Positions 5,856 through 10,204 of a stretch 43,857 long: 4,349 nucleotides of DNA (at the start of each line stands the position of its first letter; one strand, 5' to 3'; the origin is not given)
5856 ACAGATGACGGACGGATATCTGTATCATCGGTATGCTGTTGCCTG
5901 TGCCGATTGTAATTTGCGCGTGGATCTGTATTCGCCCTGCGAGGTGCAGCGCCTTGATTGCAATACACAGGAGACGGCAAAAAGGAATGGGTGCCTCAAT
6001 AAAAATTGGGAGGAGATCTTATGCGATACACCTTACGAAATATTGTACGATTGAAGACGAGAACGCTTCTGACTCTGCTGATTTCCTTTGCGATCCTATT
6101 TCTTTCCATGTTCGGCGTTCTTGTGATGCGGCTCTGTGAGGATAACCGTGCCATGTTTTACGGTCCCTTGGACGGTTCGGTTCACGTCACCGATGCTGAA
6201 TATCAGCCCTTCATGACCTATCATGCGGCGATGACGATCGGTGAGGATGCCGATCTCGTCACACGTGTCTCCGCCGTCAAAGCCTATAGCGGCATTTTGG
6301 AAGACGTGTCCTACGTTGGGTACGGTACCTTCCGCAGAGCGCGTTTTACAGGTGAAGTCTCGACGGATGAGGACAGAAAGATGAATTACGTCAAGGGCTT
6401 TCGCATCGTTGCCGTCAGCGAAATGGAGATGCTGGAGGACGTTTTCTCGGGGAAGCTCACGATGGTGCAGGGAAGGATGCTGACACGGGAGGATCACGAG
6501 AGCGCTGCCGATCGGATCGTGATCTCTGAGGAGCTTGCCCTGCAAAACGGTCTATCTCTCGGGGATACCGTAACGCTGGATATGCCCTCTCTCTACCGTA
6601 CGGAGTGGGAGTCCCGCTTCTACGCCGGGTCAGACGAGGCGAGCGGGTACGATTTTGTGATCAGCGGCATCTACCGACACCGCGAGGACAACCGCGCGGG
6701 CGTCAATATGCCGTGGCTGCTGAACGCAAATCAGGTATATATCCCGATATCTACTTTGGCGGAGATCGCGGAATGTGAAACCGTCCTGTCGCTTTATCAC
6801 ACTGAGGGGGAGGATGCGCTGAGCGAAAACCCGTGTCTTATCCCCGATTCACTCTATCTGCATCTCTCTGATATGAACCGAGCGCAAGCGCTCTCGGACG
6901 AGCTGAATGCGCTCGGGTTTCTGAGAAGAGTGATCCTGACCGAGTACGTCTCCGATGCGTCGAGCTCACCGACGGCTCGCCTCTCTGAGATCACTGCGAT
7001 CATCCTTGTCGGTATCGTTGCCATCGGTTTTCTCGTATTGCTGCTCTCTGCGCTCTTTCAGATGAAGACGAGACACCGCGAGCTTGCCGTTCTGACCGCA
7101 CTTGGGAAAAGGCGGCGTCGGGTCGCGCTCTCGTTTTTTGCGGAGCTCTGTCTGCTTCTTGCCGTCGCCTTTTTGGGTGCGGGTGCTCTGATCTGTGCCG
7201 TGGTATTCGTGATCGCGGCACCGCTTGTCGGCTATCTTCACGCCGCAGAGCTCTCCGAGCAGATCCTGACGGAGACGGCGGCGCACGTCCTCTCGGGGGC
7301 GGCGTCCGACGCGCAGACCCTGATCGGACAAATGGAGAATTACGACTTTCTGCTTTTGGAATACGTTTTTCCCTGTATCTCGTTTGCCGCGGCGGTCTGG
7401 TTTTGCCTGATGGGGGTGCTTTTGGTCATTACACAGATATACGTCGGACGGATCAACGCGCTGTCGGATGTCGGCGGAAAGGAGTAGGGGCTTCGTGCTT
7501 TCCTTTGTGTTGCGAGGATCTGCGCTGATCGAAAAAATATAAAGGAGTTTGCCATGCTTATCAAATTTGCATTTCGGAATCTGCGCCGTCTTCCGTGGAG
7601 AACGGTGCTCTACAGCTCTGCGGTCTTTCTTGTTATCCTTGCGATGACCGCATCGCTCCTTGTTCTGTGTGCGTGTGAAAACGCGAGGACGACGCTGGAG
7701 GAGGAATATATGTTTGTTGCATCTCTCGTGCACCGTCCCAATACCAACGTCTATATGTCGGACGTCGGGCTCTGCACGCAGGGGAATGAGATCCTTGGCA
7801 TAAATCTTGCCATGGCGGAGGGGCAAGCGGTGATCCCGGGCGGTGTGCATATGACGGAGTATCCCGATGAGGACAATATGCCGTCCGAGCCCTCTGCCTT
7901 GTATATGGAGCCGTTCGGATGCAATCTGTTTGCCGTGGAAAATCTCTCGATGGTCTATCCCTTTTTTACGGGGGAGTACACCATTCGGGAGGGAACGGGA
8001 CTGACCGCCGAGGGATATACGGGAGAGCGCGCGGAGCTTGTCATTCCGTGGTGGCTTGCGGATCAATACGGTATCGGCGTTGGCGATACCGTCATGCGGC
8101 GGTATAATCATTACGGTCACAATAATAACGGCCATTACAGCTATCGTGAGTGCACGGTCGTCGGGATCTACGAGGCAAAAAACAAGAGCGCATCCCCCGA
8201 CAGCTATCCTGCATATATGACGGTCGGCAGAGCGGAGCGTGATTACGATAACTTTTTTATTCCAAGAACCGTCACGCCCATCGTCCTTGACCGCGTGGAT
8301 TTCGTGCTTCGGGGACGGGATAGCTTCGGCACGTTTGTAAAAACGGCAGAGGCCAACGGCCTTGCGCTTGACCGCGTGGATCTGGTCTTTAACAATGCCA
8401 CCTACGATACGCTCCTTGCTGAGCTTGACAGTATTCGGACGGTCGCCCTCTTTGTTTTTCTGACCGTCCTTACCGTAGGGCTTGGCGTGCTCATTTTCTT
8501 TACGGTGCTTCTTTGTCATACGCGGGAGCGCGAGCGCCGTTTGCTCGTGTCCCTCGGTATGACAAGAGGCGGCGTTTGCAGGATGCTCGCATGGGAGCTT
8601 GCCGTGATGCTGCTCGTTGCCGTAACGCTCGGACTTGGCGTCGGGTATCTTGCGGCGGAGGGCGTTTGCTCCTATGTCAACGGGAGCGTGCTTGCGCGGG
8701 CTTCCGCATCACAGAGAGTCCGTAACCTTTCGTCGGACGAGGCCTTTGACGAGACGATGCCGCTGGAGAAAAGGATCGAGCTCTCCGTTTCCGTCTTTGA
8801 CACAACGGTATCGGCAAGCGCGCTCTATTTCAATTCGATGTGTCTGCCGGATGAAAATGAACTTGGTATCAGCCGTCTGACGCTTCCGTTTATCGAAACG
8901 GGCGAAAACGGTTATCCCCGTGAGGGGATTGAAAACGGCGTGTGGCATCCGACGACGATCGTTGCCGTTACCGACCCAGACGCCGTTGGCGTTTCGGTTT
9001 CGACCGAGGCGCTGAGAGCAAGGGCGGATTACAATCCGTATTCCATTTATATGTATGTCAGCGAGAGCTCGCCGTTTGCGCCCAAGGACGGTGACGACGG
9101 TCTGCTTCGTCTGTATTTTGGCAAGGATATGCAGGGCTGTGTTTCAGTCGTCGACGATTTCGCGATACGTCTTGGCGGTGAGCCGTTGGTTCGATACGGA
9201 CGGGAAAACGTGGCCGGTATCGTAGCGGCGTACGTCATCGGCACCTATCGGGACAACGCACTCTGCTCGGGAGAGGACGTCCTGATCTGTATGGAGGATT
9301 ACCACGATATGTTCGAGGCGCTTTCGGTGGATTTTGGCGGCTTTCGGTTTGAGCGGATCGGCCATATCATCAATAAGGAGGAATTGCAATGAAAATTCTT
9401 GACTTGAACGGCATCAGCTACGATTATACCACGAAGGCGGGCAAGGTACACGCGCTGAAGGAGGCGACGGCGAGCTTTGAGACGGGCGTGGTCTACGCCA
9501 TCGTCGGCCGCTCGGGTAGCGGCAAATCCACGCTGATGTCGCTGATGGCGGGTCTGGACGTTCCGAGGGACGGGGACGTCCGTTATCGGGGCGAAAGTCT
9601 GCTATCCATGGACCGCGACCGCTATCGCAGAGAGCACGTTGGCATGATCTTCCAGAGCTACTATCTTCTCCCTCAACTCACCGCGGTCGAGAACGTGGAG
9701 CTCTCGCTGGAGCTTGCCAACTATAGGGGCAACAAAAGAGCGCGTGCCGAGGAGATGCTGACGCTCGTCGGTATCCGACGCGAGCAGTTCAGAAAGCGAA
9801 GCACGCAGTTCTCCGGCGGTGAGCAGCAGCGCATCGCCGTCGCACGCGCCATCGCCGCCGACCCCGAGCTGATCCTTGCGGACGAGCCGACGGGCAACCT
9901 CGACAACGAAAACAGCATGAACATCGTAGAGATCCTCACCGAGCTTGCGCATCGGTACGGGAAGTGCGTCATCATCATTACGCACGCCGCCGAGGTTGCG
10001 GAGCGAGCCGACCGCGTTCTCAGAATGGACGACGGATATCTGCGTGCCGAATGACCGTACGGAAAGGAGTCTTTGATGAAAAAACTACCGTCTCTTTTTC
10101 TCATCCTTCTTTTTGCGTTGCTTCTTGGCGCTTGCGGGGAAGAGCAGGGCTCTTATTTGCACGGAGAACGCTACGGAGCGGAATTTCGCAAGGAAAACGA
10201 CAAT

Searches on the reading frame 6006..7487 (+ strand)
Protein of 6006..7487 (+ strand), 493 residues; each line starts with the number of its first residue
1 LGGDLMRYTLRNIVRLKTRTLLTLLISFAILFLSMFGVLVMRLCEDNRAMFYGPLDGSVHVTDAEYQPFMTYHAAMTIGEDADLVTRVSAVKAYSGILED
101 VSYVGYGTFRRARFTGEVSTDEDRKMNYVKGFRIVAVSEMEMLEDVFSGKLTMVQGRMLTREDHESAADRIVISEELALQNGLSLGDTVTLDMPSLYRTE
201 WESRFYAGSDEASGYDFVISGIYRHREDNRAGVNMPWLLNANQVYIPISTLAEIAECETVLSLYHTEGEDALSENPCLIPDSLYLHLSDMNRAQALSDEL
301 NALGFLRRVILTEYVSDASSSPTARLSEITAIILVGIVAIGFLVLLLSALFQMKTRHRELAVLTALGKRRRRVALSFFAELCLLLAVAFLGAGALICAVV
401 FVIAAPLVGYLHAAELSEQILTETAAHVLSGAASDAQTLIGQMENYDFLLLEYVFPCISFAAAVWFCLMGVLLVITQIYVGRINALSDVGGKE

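Call 94: search_protein_families(library=pfam, proteins=[window:6006-7487:+], max_evalue=0.01)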
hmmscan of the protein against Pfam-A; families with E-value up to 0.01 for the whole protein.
window:6006-7487:+ (493 aa): 2 families
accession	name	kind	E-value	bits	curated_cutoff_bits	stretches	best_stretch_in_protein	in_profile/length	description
PF12704.14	MacB_PCD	-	3.2e-10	41.1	27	1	26-302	8-206/207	MacB-like periplasmic core domain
PF02687.27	FtsX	-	0.00099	19.6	25.5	1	332-413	2-74/120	FtsX-like permease C-terminal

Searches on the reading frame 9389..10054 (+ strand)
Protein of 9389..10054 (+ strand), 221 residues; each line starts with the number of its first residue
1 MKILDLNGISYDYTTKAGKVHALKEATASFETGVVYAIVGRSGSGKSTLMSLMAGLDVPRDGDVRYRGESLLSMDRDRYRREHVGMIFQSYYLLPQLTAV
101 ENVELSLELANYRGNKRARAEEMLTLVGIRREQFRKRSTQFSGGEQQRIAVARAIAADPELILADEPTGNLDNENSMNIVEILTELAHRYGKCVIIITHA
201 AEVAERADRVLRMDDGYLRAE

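Call 94: search_protein_families(library=pfam, proteins=[window:9389-10054:+], max_evalue=0.01)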
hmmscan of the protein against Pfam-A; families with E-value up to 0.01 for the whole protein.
window:9389-10054:+ (221 aa): 8 families
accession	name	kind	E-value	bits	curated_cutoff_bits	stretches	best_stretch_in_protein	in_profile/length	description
PF00005.33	ABC_tran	-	2.9e-32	112.6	25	1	23-168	1-136/137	ABC transporter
PF02463.25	SMC_N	-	1.3e-08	35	40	1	96-213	135-211/220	RecF/RecN/SMC N terminal domain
PF13304.12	AAA_21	-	9e-06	26.4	27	0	36-65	2-36/304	AAA domain, putative AbiEii toxin, Type IV TA system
PF13555.12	AAA_29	-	0.00022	21.3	27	1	26-50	15-39/61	P-loop containing region of AAA domain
PF09818.15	ABC_ATPase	-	0.0047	16.4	23.2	0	176-215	208-248/283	P-loop domain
PF02702.23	KdpD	-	0.0051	16.7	26.1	0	132-167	56-91/210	Osmosensitive K+ channel His kinase sensor domain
PF13558.12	SbcC_Walker_B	-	0.0082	16.8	27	0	131-183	23-88/90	SbcC/RAD50-like, Walker B motif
PF25199.1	nSTAND_NTPase5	-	0.0092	16.2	34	0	25-51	30-59/145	Novel STAND NTPase 5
